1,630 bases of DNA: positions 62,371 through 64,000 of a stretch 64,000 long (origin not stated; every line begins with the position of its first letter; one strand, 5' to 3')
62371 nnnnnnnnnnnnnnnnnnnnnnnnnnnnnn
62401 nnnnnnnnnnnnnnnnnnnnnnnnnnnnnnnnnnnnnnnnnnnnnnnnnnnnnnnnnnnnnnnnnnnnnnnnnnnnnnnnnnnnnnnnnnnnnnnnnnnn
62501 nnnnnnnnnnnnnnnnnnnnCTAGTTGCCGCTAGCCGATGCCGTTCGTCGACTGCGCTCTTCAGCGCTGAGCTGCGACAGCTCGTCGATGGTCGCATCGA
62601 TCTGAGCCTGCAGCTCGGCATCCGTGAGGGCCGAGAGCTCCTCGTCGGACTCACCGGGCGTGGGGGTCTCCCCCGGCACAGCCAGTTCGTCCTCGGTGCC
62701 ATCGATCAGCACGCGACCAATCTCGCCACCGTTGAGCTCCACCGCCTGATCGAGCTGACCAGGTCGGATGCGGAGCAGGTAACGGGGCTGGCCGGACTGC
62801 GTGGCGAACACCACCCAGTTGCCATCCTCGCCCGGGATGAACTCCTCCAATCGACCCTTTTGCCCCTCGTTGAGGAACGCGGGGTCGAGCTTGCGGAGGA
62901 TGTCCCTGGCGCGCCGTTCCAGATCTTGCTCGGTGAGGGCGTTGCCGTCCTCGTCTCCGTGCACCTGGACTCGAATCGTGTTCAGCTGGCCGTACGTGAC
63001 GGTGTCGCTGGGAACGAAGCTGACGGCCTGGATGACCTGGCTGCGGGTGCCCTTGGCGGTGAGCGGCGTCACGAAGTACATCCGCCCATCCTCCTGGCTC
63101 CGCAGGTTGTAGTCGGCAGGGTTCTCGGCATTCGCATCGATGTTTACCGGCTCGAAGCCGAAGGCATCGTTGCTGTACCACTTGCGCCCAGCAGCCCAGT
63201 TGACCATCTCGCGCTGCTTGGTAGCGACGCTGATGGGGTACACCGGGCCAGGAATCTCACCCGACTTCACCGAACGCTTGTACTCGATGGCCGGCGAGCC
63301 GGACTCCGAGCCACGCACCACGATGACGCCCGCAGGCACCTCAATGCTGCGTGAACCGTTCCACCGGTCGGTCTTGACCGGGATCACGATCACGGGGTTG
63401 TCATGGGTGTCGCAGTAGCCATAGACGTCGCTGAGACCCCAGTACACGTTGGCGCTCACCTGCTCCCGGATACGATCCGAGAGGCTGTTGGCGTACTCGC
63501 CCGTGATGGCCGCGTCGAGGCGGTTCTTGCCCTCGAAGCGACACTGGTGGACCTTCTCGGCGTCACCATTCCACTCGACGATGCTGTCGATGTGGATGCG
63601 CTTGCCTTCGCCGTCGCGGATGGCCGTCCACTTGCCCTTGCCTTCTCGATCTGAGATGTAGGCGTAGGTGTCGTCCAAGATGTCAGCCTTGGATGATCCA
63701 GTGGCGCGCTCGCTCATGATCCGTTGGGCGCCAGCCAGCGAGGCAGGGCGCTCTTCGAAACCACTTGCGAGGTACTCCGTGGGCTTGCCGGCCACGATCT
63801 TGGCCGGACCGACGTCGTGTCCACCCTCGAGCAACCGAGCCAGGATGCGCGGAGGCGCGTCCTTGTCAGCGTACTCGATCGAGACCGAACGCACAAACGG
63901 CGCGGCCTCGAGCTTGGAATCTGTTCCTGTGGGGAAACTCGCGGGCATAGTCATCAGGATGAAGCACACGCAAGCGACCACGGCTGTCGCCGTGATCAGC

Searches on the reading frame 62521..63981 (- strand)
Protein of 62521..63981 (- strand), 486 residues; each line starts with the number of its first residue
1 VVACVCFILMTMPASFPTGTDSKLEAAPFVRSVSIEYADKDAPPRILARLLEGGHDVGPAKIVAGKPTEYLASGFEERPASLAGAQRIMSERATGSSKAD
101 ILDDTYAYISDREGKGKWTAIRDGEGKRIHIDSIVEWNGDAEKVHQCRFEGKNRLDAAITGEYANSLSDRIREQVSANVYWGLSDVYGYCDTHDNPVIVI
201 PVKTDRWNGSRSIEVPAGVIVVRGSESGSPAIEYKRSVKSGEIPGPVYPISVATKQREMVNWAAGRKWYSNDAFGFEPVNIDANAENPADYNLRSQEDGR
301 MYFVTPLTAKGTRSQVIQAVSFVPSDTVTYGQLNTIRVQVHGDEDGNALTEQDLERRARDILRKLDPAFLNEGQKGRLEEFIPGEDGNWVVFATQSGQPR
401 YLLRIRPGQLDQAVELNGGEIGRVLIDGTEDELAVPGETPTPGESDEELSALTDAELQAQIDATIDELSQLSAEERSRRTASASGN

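Call 22: search_protein_families(library=pfam, proteins=[window:62521-63981:-], max_evalue=0.1)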
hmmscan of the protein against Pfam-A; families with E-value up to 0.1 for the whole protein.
window:62521-63981:- (486 aa): 0 families

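Call 25: find_homologous_proteins(query=window:62521-63981:-)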
Query window:62521-63981:- (486 aa): 19 proteins with E <= 0.001 among 8000 candidates.
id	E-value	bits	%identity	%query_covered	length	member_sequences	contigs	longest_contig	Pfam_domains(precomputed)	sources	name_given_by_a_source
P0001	0.0e+0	1079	99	100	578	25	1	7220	-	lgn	-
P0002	4.5e-283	957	87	100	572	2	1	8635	-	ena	-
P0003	5.2e-279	944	86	100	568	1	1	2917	-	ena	-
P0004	5.3e-279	944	86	100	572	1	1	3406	-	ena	-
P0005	1.8e-267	906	83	100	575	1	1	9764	-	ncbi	-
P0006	3.7e-199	681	64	98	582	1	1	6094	-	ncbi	-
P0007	3.4e-184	631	60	95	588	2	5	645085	-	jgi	jgi:uncharacterized small protein (DUF1192 family)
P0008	1.2e-183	629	58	100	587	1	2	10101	-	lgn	-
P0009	1.4e-183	629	59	100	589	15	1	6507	-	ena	-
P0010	1.5e-182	626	60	99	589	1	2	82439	-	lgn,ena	-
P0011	1.3e-181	623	59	100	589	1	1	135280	-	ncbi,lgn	-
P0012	4.2e-179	614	59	99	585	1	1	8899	-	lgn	-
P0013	4.9e-179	614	57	100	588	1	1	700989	-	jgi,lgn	jgi:hypothetical protein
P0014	1.1e-178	613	58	100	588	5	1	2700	-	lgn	-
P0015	8.0e-174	597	59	95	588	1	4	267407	-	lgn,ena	-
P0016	7.9e-76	274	38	88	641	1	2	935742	-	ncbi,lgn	-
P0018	4.4e-73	265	37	88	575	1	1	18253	-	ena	-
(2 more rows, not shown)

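Call 26: find_encoding_contigs(protein=P0007, flank=6000, max_places=3)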
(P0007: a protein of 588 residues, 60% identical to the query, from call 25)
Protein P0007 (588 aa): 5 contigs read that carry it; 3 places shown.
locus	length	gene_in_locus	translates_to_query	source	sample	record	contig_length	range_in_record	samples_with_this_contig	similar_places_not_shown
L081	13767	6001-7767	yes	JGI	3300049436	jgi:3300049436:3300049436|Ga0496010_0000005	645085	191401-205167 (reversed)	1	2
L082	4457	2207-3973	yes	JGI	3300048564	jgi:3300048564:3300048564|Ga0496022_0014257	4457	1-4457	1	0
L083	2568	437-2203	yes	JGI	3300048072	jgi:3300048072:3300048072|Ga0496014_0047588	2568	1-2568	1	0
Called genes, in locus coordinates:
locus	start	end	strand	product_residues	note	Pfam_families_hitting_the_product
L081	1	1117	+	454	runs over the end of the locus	PF02878:PGM_PMM_I, PF02879:PGM_PMM_II, PF02880:PGM_PMM_III, PF00408:PGM_PMM_IV (weak)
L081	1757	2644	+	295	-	-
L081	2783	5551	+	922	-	-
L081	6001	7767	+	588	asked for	-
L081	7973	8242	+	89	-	PF00166:Cpn10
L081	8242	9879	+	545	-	PF00118:Cpn60_TCP1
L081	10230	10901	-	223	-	PF07719:TPR_2 (faint), PF00515:TPR_1 (faint), PF13424:TPR_12 (faint)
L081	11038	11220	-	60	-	-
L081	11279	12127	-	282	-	-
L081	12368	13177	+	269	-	-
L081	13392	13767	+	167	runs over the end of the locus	-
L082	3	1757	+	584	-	?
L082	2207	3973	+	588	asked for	-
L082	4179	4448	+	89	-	PF00166:Cpn10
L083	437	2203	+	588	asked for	-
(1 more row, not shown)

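Call 27: find_encoding_contigs(protein=P0013, flank=6000, max_places=2)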
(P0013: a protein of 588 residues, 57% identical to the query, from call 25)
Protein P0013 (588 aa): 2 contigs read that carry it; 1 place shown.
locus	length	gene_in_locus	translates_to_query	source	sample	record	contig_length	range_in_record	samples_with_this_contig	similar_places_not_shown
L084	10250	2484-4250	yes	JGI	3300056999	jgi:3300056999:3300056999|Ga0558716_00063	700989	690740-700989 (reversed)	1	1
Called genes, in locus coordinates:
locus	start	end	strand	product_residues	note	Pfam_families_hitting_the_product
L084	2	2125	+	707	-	?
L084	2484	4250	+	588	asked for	-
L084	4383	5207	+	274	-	PF01553:Acyltransferase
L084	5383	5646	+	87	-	PF00166:Cpn10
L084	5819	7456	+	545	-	PF00118:Cpn60_TCP1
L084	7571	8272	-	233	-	-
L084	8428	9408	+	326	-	-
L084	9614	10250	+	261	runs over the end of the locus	-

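Call 28: find_encoding_contigs(protein=P0016, flank=6000, max_places=2)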
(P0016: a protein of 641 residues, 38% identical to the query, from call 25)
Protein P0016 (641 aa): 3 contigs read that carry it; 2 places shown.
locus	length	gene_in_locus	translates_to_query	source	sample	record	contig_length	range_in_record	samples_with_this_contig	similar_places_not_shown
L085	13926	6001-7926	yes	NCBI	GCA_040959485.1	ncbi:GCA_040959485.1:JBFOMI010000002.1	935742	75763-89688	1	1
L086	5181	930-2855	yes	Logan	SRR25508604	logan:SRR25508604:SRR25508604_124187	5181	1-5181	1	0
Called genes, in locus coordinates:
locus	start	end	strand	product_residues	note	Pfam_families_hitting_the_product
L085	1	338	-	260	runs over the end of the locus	-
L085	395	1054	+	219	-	PF00072:Response_reg, PF00486:Trans_reg_C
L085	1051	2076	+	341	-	PF00512:HisKA, PF02518:HATPase_c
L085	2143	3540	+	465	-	PF12704:MacB_PCD, PF02687:FtsX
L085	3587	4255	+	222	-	PF02463:SMC_N (faint), PF00005:ABC_tran, PF13304:AAA_21 (faint)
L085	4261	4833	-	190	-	PF12917:YfbR-like, PF13023:HD_3, PF01966:HD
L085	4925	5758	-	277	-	PF03372:Exo_endo_phos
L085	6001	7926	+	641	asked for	-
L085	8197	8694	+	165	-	-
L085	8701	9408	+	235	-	PF00696:AA_kinase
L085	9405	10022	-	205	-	PF00753:Lactamase_B (weak), PF13483:Lactamase_B_3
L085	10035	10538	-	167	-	PF00293:NUDIX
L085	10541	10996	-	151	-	PF01668:SmpB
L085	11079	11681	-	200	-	PF00485:PRK (faint), PF13671:AAA_33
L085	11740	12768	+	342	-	-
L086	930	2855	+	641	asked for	-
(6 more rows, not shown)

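Call 29: find_encoding_contigs(protein=P0006, flank=6000, max_places=2)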
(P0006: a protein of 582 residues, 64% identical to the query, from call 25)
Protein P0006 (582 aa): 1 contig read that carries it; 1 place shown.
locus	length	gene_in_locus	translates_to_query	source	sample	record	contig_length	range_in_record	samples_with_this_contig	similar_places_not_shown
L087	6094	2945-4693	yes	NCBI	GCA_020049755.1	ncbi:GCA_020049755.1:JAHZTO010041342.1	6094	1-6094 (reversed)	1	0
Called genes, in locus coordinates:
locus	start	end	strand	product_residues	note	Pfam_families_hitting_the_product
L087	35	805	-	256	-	PF01978:TrmB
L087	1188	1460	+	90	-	-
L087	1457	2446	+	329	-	PF01145:Band_7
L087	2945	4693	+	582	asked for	-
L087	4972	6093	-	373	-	PF03979:Sigma70_r1_1, PF00140:Sigma70_r1_2, PF04542:Sigma70_r2, PF04539:Sigma70_r3, PF04545:Sigma70_r4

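Call 31: find_encoding_contigs(protein=P0011, flank=6000, max_places=2)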
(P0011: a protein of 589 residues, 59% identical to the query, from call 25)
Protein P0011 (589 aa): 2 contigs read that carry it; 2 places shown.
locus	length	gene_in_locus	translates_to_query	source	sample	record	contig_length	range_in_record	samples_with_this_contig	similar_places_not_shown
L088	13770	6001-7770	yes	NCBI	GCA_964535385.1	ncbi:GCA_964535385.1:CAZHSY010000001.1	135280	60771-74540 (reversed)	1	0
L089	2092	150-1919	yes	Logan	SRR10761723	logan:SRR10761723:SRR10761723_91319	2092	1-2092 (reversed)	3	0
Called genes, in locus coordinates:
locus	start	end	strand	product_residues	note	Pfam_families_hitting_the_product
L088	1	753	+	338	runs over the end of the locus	PF02388:FemAB (weak), PF13480:Acetyltransf_6, PF02388:FemAB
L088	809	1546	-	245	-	-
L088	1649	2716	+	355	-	PF02388:FemAB, PF13480:Acetyltransf_6, PF02388:FemAB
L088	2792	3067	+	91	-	PF01797:Y1_Tnp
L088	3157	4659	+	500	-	PF02878:PGM_PMM_I, PF02879:PGM_PMM_II, PF02880:PGM_PMM_III, PF00408:PGM_PMM_IV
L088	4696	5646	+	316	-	-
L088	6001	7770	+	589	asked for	-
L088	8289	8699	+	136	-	-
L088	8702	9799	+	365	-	-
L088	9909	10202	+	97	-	-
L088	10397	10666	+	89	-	PF00166:Cpn10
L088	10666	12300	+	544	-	PF00118:Cpn60_TCP1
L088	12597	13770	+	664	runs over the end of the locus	-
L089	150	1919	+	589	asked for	-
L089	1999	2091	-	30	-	?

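Call 32: find_encoding_contigs(protein=P0010, flank=6000, max_places=2)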
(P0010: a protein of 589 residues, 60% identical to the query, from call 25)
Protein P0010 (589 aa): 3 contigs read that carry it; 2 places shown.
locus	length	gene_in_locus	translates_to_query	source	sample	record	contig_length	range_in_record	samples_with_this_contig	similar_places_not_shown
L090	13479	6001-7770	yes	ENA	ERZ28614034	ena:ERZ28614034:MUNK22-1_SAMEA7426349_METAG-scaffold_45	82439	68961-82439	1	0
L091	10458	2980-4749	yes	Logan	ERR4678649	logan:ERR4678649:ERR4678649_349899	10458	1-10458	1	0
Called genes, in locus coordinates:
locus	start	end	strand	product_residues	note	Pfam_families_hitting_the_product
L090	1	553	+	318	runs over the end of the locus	PF02388:FemAB (weak), PF13480:Acetyltransf_6, PF02388:FemAB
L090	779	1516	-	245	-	-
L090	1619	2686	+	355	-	PF02388:FemAB, PF13480:Acetyltransf_6, PF02388:FemAB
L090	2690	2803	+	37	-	-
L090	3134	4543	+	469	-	PF02878:PGM_PMM_I, PF02879:PGM_PMM_II, PF02880:PGM_PMM_III, PF00408:PGM_PMM_IV (weak)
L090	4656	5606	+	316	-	-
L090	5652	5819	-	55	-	-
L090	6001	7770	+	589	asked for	-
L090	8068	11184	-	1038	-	-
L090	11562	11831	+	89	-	PF00166:Cpn10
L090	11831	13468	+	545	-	PF00118:Cpn60_TCP1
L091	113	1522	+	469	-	PF02878:PGM_PMM_I, PF02879:PGM_PMM_II, PF02880:PGM_PMM_III, PF00408:PGM_PMM_IV (weak)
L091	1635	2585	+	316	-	-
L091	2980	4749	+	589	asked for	-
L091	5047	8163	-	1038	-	-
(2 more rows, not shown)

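Call 33: find_encoding_contigs(protein=P0005, flank=6000, max_places=2)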
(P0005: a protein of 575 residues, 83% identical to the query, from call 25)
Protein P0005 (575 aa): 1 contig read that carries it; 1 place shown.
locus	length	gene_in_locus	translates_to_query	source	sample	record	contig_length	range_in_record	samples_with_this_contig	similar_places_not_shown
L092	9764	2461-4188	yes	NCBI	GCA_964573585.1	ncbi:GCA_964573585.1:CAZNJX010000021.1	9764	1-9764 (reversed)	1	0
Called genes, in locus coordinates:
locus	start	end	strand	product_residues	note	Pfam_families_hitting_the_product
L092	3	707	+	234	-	?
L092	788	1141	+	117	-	-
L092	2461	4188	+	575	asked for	-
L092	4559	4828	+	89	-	PF00166:Cpn10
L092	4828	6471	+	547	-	PF00118:Cpn60_TCP1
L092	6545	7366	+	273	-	-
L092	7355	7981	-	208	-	PF07719:TPR_2 (faint), PF13424:TPR_12 (faint), PF13428:TPR_14 (faint), PF13432:TPR_16 (faint), PF13181:TPR_8 (faint), PF00515:TPR_1 (faint), PF14559:TPR_19 (faint)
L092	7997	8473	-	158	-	-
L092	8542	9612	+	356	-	PF01380:SIS (weak), PF10432:bact-PGI_C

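Call 36: find_encoding_contigs(protein=P0002, flank=6000, max_places=1)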
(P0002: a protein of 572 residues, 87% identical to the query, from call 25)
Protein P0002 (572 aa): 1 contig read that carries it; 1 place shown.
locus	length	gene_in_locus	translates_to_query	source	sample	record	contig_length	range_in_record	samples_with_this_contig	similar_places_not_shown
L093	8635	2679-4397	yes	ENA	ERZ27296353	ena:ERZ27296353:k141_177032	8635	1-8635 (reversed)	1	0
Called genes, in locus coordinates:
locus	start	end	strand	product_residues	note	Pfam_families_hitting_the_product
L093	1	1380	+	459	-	?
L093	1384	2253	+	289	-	-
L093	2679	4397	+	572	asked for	-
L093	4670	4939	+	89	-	PF00166:Cpn10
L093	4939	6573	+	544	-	PF00118:Cpn60_TCP1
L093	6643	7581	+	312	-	PF01636:APH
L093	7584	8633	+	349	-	PF01380:SIS (weak), PF10432:bact-PGI_C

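Call 37: find_encoding_contigs(protein=P0004, flank=6000, max_places=1)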
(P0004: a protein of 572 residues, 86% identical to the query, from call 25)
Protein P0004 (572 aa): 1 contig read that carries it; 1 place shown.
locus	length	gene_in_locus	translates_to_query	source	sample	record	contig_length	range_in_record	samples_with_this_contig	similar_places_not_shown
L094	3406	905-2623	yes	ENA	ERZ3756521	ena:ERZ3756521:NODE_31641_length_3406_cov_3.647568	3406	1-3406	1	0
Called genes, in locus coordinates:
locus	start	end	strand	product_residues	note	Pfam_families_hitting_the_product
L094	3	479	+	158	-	?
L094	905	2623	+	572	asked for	-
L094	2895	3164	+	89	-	PF00166:Cpn10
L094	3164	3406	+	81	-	?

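Call 38: find_encoding_contigs(protein=P0018, flank=6000, max_places=1)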
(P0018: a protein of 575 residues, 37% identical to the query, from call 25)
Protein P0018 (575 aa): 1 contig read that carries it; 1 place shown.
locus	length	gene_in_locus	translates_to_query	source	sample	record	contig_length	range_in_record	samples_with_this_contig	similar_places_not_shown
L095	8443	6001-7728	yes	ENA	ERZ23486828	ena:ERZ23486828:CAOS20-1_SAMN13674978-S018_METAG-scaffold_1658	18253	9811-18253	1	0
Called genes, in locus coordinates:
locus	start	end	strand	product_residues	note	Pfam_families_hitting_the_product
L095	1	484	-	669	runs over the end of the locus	PF00122:E1-E2_ATPase, PF00702:Hydrolase, PF08282:Hydrolase_3 (weak)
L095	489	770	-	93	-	PF02583:Trns_repr_metal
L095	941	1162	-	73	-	-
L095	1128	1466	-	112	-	-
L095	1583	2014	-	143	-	PF01475:FUR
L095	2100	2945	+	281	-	PF02535:Zip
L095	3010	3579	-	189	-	-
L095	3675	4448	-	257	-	PF01061:ABC2_membrane, PF12698:ABC2_membrane_3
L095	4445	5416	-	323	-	PF00005:ABC_tran, PF13304:AAA_21, PF13732:DrrA1-3_C (weak)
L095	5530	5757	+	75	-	-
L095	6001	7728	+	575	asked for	-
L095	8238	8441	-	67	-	?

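Call 39: find_encoding_contigs(protein=P0001, flank=6000, max_places=2)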
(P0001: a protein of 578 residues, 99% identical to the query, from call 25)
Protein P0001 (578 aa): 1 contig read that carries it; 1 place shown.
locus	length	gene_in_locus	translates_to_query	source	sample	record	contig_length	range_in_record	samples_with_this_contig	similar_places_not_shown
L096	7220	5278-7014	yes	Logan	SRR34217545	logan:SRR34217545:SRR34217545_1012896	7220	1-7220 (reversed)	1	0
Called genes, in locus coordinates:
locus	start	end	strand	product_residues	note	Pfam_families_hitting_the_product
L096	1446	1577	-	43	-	-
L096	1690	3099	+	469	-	PF02878:PGM_PMM_I, PF02879:PGM_PMM_II, PF02880:PGM_PMM_III, PF00408:PGM_PMM_IV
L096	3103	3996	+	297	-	-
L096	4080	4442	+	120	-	-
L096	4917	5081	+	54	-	-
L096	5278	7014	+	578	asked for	-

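Call 50: search_protein_families(library=phrogs, proteins=[P0001, P0016], max_evalue=0.01)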
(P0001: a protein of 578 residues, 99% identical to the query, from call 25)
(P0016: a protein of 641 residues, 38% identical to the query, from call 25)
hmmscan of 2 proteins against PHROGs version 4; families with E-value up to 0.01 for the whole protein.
P0001 (578 aa): 0 families

P0016 (641 aa): 0 families

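Call 51: search_solved_structures(query=P0001, max_evalue=1)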
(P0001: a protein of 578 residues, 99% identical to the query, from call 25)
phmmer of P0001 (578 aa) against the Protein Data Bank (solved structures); distinct sequences matched with E-value up to 1: 1.
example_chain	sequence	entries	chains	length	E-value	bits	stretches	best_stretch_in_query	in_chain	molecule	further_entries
7yxg_A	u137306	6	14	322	0.073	14.6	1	320-437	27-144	GH14974p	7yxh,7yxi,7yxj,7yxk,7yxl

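Call 71: predict_structure(alignment_id=A5)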
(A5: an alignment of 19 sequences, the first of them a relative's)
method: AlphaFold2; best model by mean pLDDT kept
length: 578 residues; sequences in the alignment: 19
mean_pLDDT: 58.2   pTM: 0.51
mean pLDDT of the five models: 58.2, 57.8, 55.8, 55.5, 54.7
residues with pLDDT >= 90: 11; 70-90: 122; 50-70: 277; < 50: 168
segments of 3 or more residues with pLDDT < 50: 50-56, 79-81, 99-125, 146-153, 155-164, 218-220, 353-366, 373-375, 420-444, 475-479, 499-502, 507-544, 570-578
pLDDT, mean of each block of 10 residues (from residue 1): 61 70 63 52 54 49 63 56 54 55 39 27 47 56 50 44 51 68 64 74 67 68 81 78 84 66 73 76 89 71 58 88 82 65 53 38 46 50 63 64 55 58 37 33 56 69 64 49 66 59 47 39 30 29 56 66 59 39
secondary structure, 60 per line:
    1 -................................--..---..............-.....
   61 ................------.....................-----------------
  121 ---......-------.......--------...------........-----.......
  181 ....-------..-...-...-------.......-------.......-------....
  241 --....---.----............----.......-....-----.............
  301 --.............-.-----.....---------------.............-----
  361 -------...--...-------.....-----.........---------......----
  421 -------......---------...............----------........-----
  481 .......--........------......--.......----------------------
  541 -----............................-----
elements in order: H2-33 H41-54 H56-76 H83-103 E124-129 H137-143 E152-154 H161-166 H174-184 E199-201 E209-215 E223-229 E237-240 H259-266 E271-274 E279-282 E288-300 E303-315 E323-327 H343-355 E368-370 E383-387 E393-401 E411-416 E428-433 H443-457 E468-475 E481-487 E490-497 E504-509 E512-518 H546-573

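Call 75: fold_search(model_id=the predicted structure, library=pdb)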
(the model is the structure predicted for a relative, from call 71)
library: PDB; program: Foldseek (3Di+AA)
matches with E <= 10: 695; with E <= 0.001: 0
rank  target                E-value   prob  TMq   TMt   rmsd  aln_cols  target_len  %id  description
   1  8auw_A                3.2e-03  0.30  0.13  0.04  24.9       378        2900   10  Cryo-EM structure of human BIRC6 in complex with SMAC. (released 2023-02-15)
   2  5ay9                  5.6e-03  0.38  0.12  0.16  22.1       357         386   11  Crystal structure of Ruminococcus albus 4-O-beta-D-mannosyl-D-glucose phosphorylase (RaMP1) (released 2016-03-23)
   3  6byp_B                1.2e-02  0.21  0.12  0.13  23.1       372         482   10  Structure of PL24 family Polysaccharide lyase-LOR107 (released 2018-02-07)
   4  5jox_B                1.2e-02  0.21  0.11  0.13  19.1       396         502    9  Bacteroides ovatus Xyloglucan PUL GH43A in complex with AraDNJ (released 2016-08-10)
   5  8atu_A                1.8e-02  0.11  0.09  0.03  23.6       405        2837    8  Cryo-EM structure of human BIRC6 (released 2023-02-15)
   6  2bbk_H                2.5e-02  0.13  0.09  0.13  20.3       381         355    9  CRYSTAL STRUCTURE OF THE QUINOPROTEIN METHYLAMINE DEHYDROGENASE FROM PARACOCCUS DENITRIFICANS AT 1.75 ANGSTROMS (released 1994-01-31)
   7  7c37_A                2.6e-02  0.11  0.10  0.14  25.5       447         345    8  Crystal structure of AofleA from Arthrobotrys oligospora (released 2020-07-29)
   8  5jox_A                3.6e-02  0.21  0.11  0.12  19.8       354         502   11  Bacteroides ovatus Xyloglucan PUL GH43A in complex with AraDNJ (released 2016-08-10)
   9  7c38_B                3.7e-02  0.09  0.09  0.14  25.0       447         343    8  Crystal structure of AofleA from Arthrobotrys oligospora in complex with L-fucose (released 2020-07-29)
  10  5jow_A                3.9e-02  0.14  0.11  0.12  19.1       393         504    9  Bacteroides ovatus Xyloglucan PUL GH43A (released 2016-08-10)
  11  6jq9_A                5.7e-02  0.12  0.11  0.13  22.8       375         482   11  Crystal structure of a lyase from Alteromonas sp. (released 2020-04-01)
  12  2gc4_A                5.7e-02  0.08  0.09  0.11  20.4       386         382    8  Structural comparison of the oxidized ternary electron transfer complex of methylamine dehydrogenase, amicyanin and cy (released 2006-11-28)
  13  2j56_H                6.7e-02  0.08  0.09  0.12  20.8       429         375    8  X-ray reduced Paraccocus denitrificans methylamine dehydrogenase N- semiquinone in complex with amicyanin. (released 2007-01-23)
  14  7c39_A                7.0e-02  0.08  0.10  0.14  25.2       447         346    8  Crystal structure of AofleA from Arthrobotrys oligospora in complex with methylated L-fucose (released 2020-07-29)
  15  3a9g_A                7.4e-02  0.04  0.07  0.10  21.7       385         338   10  Crystal Structure of PQQ-dependent sugar dehydrogenase apo-form (released 2010-09-08)
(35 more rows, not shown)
